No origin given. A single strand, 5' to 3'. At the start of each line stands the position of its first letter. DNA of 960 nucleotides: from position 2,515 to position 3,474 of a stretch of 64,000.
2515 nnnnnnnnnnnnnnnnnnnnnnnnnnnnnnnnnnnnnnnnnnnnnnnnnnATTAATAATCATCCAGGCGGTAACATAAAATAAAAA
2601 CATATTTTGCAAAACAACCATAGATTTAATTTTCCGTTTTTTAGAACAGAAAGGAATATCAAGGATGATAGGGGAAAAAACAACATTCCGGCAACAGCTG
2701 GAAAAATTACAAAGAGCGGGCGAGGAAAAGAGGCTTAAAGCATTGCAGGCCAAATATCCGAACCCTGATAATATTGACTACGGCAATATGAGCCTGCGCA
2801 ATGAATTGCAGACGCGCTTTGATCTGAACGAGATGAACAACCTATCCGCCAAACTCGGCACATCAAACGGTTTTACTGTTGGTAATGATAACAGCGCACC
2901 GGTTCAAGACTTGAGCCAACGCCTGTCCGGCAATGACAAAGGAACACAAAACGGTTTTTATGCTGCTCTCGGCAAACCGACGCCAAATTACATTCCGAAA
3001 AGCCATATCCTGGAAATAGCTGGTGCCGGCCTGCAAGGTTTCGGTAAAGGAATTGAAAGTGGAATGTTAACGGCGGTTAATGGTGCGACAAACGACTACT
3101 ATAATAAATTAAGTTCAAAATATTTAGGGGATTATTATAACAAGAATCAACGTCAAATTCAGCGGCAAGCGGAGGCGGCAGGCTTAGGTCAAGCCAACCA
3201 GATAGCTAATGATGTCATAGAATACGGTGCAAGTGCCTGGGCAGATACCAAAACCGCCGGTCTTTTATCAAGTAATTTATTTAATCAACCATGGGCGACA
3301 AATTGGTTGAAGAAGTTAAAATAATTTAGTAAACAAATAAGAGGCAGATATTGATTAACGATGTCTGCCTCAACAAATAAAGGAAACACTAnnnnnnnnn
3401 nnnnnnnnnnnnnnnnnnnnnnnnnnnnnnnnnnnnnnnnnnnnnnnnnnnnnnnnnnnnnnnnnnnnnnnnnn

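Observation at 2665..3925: Toxin B: candidate membrane-targeting glycine-zipper toxin with a polytopic immunity protein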

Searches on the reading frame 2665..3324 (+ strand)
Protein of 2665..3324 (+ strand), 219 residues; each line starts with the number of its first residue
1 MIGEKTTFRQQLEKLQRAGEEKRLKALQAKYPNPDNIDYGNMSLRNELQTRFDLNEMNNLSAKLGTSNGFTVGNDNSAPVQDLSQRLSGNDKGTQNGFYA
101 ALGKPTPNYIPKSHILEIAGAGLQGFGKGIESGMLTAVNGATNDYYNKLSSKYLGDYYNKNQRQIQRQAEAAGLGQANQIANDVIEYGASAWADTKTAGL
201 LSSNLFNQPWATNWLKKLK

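Call 3: search_protein_families(library=pfam, proteins=[window:2665-3324:+], max_evalue=1)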
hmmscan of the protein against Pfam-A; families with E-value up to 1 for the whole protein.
window:2665-3324:+ (219 aa): 1 family
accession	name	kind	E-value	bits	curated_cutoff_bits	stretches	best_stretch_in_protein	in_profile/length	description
PF19960.5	EAD7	-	0.016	15.5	32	1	44-83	1-40/62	Effector-associated domain 7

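Call 4: search_protein_families(library=ncbifam, proteins=[window:2665-3324:+], max_evalue=1)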
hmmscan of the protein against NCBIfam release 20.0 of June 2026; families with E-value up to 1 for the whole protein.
window:2665-3324:+ (219 aa): 0 families

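Call 7: find_homologous_proteins(query=window:2665-3324:+, max_evalue=0.001)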
Query window:2665-3324:+ (219 aa): 21 proteins with E <= 0.001 among 288 candidates.
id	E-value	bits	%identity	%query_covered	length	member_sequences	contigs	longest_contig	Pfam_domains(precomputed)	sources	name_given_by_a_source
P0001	4.1e-139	479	100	100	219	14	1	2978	-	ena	-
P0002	5.7e-131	453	93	100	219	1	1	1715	-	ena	-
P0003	1.8e-128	445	92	100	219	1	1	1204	-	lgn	-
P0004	7.0e-111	387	99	81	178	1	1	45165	-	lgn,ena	-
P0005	2.4e-74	268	61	98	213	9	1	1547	-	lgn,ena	-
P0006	2.2e-58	216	55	81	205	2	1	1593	-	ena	-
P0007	5.5e-56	208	92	48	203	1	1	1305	-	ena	-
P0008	7.5e-56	207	92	49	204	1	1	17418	-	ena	-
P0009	2.9e-55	205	91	49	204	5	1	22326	-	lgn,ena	-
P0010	5.3e-52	195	85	49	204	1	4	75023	-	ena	-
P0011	2.5e-51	193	85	48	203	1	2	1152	-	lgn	-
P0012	7.7e-51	191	83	49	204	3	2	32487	-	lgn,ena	-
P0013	9.4e-51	191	84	48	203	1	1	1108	-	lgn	-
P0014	1.3e-50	190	83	49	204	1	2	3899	-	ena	-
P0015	6.0e-50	188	83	48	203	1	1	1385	-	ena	-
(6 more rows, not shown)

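Call 10: find_encoding_contigs(protein=P0004, flank=10000, max_places=4)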
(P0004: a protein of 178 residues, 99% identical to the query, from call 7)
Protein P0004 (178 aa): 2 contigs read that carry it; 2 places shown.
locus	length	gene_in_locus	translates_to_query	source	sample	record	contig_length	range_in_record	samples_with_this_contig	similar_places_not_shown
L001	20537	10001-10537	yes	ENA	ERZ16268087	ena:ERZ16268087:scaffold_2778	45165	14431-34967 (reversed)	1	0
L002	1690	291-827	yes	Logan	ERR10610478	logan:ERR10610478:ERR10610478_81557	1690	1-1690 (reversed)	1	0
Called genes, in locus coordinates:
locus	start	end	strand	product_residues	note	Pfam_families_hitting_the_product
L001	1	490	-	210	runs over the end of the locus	-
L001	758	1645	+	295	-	-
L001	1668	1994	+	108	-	-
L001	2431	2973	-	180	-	-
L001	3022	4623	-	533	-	PF00890:FAD_binding_2 (faint), PF01266:DAO (faint), PF02254:TrkA_N (faint), PF03486:HI0933_like (faint), PF07992:Pyr_redox_2, PF13738:Pyr_redox_3, PF00070:Pyr_redox, PF02852:Pyr_redox_dim, +3 more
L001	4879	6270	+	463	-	PF02881:SRP54_N, PF00448:SRP54, PF06414:Zeta_toxin (weak), PF13401:AAA_22 (weak), PF01656:CbiA (weak), PF13671:AAA_33 (weak), PF02978:SRP_SPB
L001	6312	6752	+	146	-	-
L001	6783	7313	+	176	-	PF01782:RimM, PF05239:PRC, PF24986:PRC_RimM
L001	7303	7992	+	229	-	PF01746:tRNA_m1G_MT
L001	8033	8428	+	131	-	PF01245:Ribosomal_L19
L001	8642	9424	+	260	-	PF10908:Tlde1_dom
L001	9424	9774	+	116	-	-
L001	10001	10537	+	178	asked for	-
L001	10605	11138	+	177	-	-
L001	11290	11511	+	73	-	-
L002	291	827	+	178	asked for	-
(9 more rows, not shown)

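Call 12: find_related_loci(query=A2, collection=genome_contigs, flank=8000)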
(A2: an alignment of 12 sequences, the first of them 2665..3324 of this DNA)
Query A2 (219 aa) in genome_contigs; peptide patterns used: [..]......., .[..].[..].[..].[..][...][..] (x = any residue, [..] = any of these).
178 stretches matched a pattern; 20 encode a relative of the query (tblastn E <= 1e-3); 20 distinct loci.
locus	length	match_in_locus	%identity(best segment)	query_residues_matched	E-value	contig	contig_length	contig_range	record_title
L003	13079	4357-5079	58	1-217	3e-83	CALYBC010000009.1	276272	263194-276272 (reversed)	MAG: uncultured Alphaproteobacteria bacterium isolate E17__bin256 genome assembly, contig: E17__k127_9698362, whole geno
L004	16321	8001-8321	86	1-107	2e-58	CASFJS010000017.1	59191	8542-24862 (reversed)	uncultured proteobacterium isolate B35_L4_330330_idba_bin.27 genome assembly, contig: B35_L4_330330_idba_bin.27.fa_scaff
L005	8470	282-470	90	1-63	1e-33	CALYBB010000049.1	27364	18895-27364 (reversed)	MAG: uncultured Alphaproteobacteria bacterium isolate E04__bin174 genome assembly, contig: E04__k127_5123001, whole geno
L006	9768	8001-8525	44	5-186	1e-33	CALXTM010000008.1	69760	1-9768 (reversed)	MAG: uncultured Alphaproteobacteria bacterium isolate BRZ_DP__bin105 genome assembly, contig: BRZ_DP__NODE_548_length_69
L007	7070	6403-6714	49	1-105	5e-25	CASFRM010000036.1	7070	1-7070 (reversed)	uncultured proteobacterium isolate A86_L4_360360_idba_bin.2 genome assembly, contig: A86_L4_360360_idba_bin.2.fa_scaffol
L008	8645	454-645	63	5-68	2e-22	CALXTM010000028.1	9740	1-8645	MAG: uncultured Alphaproteobacteria bacterium isolate BRZ_DP__bin105 genome assembly, contig: BRZ_DP__NODE_11321_length_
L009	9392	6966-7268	50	5-106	2e-25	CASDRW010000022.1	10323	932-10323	uncultured proteobacterium isolate SI.B40.metabat-bins.148 genome assembly, contig: SI.B40.metabat-bins.148.fa_k141_6018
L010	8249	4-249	53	20-105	1e-20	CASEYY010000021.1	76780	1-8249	uncultured proteobacterium isolate SI.O72.metabat-bins.143 genome assembly, contig: SI.O72.metabat-bins.143.fa_k141_2134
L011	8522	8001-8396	33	38-196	3e-16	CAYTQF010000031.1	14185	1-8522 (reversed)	MAG TPA_asm: uncultured Azospirillaceae bacterium isolate SRP199465_co2_47 genome assembly, contig: NODE_13186_length_14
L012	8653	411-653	46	4-84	2e-14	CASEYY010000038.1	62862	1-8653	uncultured proteobacterium isolate SI.O72.metabat-bins.143 genome assembly, contig: SI.O72.metabat-bins.143.fa_k141_3761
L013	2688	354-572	47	8-80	3e-13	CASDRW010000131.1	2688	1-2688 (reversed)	uncultured proteobacterium isolate SI.B40.metabat-bins.148 genome assembly, contig: SI.B40.metabat-bins.148.fa_k141_4076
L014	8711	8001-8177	54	8-66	3e-13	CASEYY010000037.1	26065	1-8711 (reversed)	uncultured proteobacterium isolate SI.O72.metabat-bins.143 genome assembly, contig: SI.O72.metabat-bins.143.fa_k141_3734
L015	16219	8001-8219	47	8-80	4e-13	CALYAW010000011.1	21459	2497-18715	MAG: uncultured Alphaproteobacteria bacterium isolate BRZ_DM__bin108 genome assembly, contig: BRZ_DM__NODE_3344_length_2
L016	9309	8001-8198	48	1-66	2e-12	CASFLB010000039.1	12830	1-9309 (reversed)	uncultured proteobacterium isolate O80_L3_331331_idba_bin.82 genome assembly, contig: O80_L3_331331_idba_bin.82.fa_scaff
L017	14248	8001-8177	53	8-66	6e-12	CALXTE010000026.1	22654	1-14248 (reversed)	MAG: uncultured Alphaproteobacteria bacterium isolate BRZ_SN__bin90 genome assembly, contig: BRZ_SN__NODE_2872_length_22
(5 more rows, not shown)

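Call 18: search_protein_families(library=pfam, proteins=[L006:7989-8609:+, L011:7902-8438:+, L012:417-1286:+, L013:348-1136:+, L007:4169-4765:+, L003:4357-5082:+, L006:8662-9219:+, L003:5158-5703:+, L011:7199-7630:+, P0008], max_evalue=1)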
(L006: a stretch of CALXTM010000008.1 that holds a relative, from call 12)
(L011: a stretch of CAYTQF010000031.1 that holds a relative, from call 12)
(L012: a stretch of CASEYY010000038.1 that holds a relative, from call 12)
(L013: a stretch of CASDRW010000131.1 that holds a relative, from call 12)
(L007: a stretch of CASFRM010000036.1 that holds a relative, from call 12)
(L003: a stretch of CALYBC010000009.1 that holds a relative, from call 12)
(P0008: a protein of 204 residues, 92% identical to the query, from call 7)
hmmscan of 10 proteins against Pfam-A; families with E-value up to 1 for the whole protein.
L006:7989-8609:+ (206 aa): 1 family
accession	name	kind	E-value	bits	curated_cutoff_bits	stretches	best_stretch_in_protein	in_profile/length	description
PF19960.5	EAD7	-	0.0041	17.3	32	1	44-66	1-23/62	Effector-associated domain 7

L011:7902-8438:+ (178 aa): 0 families

L012:417-1286:+ (289 aa): 2 families
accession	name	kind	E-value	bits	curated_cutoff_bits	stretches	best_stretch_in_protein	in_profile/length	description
PF19960.5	EAD7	-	0.081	13.2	32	1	39-64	1-26/62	Effector-associated domain 7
PF21116.3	EF-hand_Zip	-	0.13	13.4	27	1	47-104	19-76/110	Zip protein EF-hand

L013:348-1136:+ (262 aa): 1 family
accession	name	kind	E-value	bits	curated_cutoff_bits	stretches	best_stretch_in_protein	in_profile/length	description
PF19960.5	EAD7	-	0.021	15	32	1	39-64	1-26/62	Effector-associated domain 7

L007:4169-4765:+ (198 aa): 1 family
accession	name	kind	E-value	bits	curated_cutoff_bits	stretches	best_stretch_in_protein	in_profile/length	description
PF00277.23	SAA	-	0.11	13.3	30.8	1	96-129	13-46/102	Serum amyloid A protein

L003:4357-5082:+ (241 aa): 0 families

L006:8662-9219:+ (185 aa): 1 family
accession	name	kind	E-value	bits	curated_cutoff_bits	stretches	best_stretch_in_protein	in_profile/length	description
PF05656.20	DUF805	-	0.02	15.8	25.7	1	41-148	12-105/111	Protein of unknown function (DUF805)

L003:5158-5703:+ (181 aa): 1 family
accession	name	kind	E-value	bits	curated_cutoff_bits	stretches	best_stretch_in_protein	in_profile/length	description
PF05656.20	DUF805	-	0.22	12.4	25.7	1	45-136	38-107/111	Protein of unknown function (DUF805)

L011:7199-7630:+ (143 aa): 1 family
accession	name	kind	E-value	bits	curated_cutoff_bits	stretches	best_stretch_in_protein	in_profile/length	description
PF05656.20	DUF805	-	0.37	11.7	25.7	0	21-136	1-103/111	Protein of unknown function (DUF805)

P0008 (204 aa): 2 families
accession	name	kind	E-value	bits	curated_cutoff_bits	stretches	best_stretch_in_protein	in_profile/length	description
PF19960.5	EAD7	-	0.026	14.7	32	1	44-80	1-37/62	Effector-associated domain 7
PF14341.11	PilX_N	-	0.083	13.3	25.5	0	83-101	28-46/51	PilX N-terminal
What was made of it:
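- The N-terminal helix gives repeated weak hits to Pfam EAD7 (E 0.004-0.08; calls 3, 18).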

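Call 32: search_protein_families(library=phrogs, proteins=[window:2665-3324:+], max_evalue=0.01)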
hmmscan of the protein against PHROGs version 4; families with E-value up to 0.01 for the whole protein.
window:2665-3324:+ (219 aa): 0 families

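Call 43: predict_structure(alignment_id=A5)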
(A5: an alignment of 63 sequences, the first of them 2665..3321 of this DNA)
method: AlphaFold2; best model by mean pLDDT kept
length: 219 residues; sequences in the alignment: 63
mean_pLDDT: 64.3   pTM: 0.41
mean pLDDT of the five models: 64.3, 54.0, 53.0, 49.4, 47.8
residues with pLDDT >= 90: 56; 70-90: 13; 50-70: 77; < 50: 73
segments of 3 or more residues with pLDDT < 50: 73-79, 89-99, 103-135, 137-141, 196-202
pLDDT, mean of each block of 10 residues (from residue 1): 78 94 97 95 94 95 78 49 56 47 45 43 42 47 49 57 67 58 55 51 55 64
secondary structure, 60 per line:
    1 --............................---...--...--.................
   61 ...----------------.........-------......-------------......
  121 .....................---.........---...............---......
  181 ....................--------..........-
elements in order: H3-30 H44-63 H80-88 H96-101 H115-141 H145-153 H157-171 H175-200 H209-218
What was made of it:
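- AlphaFold2 models the module only at pLDDT 42-67 (call 43), so the five-helix picture is weak. A 90-residue all-helical module with a disordered-like model is atypical for an enzyme (call 43).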

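Call 62: search_dna_similar(query=window:2665-3324:+, collection=phages, mode=protein, max_evalue=1, max_rows=10)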
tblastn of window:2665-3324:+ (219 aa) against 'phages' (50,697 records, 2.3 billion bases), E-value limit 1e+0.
No match.

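Call 73: fold_search(model_id=the predicted structure, library=pdb)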
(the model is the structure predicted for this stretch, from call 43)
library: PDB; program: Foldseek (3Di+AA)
matches with E <= 10: 10; with E <= 0.001: 0
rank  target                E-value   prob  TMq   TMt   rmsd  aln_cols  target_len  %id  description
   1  9c3i_S                3.9e+00  0.04  0.19  0.18  27.3       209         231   11  Rebuilt CNOT3/tRNA-LEU structure (released 2024-12-04)
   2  5u0p_H                4.9e+00  0.02  0.16  0.18  29.2       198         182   13  Cryo-EM structure of the transcriptional Mediator (released 2017-03-08)
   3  4v48_BB               5.1e+00  0.28  0.16  0.15   3.5        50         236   20  Real space refined coordinates of the 30S and 50S subunits fitted into the low resolution cryo-EM map of the initiati (released 2014-07-09)
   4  9crw_D                5.8e+00  0.03  0.17  0.17  24.8       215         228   10  Crystal structure of the Candida albicans kinesin-8 proximal tail domain (released 2024-09-04)
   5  9crw_A                5.8e+00  0.03  0.17  0.16  26.6       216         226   13  Crystal structure of the Candida albicans kinesin-8 proximal tail domain (released 2024-09-04)
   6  6zsj_C                6.8e+00  0.16  0.23  0.35  14.0        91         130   15  The mechanism of activation of the actin binding protein EHBP1 by Rab8 family members. (released 2020-09-02)
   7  6zsj_D                8.1e+00  0.15  0.23  0.36  14.1        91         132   15  The mechanism of activation of the actin binding protein EHBP1 by Rab8 family members. (released 2020-09-02)
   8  6ygb_B                8.6e+00  0.14  0.18  0.06   3.8        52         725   21  Crystal structure of the NatC complex bound to CoA (released 2020-10-28)
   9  8a22_Bi               8.6e+00  0.07  0.21  0.16  21.6       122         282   16  Structure of the mitochondrial ribosome from Polytomella magna (released 2022-11-16)
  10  4h63_H                8.6e+00  0.02  0.16  0.20  27.6       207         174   15  Structure of the Schizosaccharomyces pombe Mediator head module (released 2012-10-31)

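Call 76: search_protein_families(library=padloc, proteins=[window:2665-3324:+], max_evalue=0.1)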
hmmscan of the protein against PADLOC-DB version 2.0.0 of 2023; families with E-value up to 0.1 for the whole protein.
window:2665-3324:+ (219 aa): 0 families

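Call 81: search_protein_families(library=pfam, alignment_id=A7, max_evalue=0.00001)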
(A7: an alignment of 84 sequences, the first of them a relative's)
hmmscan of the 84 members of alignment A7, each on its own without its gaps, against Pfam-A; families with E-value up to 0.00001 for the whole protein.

A. member 1, L012:2406-2891:+ (161 aa): 4 families
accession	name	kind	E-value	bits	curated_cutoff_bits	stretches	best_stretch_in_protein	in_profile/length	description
PF13508.13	Acetyltransf_7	-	4.8e-16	59.4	27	1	57-140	2-83/84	Acetyltransferase (GNAT) domain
PF00583.31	Acetyltransf_1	-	6.7e-15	55.8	20.7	1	46-139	15-116/116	Acetyltransferase (GNAT) family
PF13673.13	Acetyltransf_10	-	1.7e-13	51.1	23.6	1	50-159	21-126/128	Acetyltransferase (GNAT) domain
PF08445.16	FR47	-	7e-13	48.8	22.1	1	74-145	12-82/86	FR47-like protein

B. families by the number of members that match (of 84 scanned): 111 families (the first 25 are shown)
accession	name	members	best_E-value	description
PF03797.25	Autotransporter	2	2.2e-54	Autotransporter beta-domain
PF01595.25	CNNM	2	4.1e-52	Cyclin M transmembrane N-terminal domain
PF00535.33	Glycos_transf_2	2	7.9e-21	Glycosyl transferase family 2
PF00149.33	Metallophos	2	2.5e-18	Calcineurin-like phosphoesterase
PF03471.22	CorC_HlyC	2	1.2e-17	Transporter associated domain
PF00571.33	CBS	2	1.6e-16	CBS domain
PF02518.31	HATPase_c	2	1.9e-15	Histidine kinase-, DNA gyrase B-, and HSP90-like ATPase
PF00512.31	HisKA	2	3.3e-12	His Kinase A (phospho-acceptor) domain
PF01381.28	HTH_3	2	3.7e-07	Helix-turn-helix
PF04349.18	MdoG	1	3.6e-192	Periplasmic glucan biosynthesis protein, MdoG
PF01425.27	Amidase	1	8.2e-153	Amidase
PF00154.27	RecA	1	7.3e-144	recA bacterial DNA recombination protein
PF01969.22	Ni_insertion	1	3.7e-132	Nickel insertion protein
PF02934.20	GatB_N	1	3.8e-110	GatB/GatE catalytic domain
PF01795.25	Methyltransf_5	1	2.1e-102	MraW methylase family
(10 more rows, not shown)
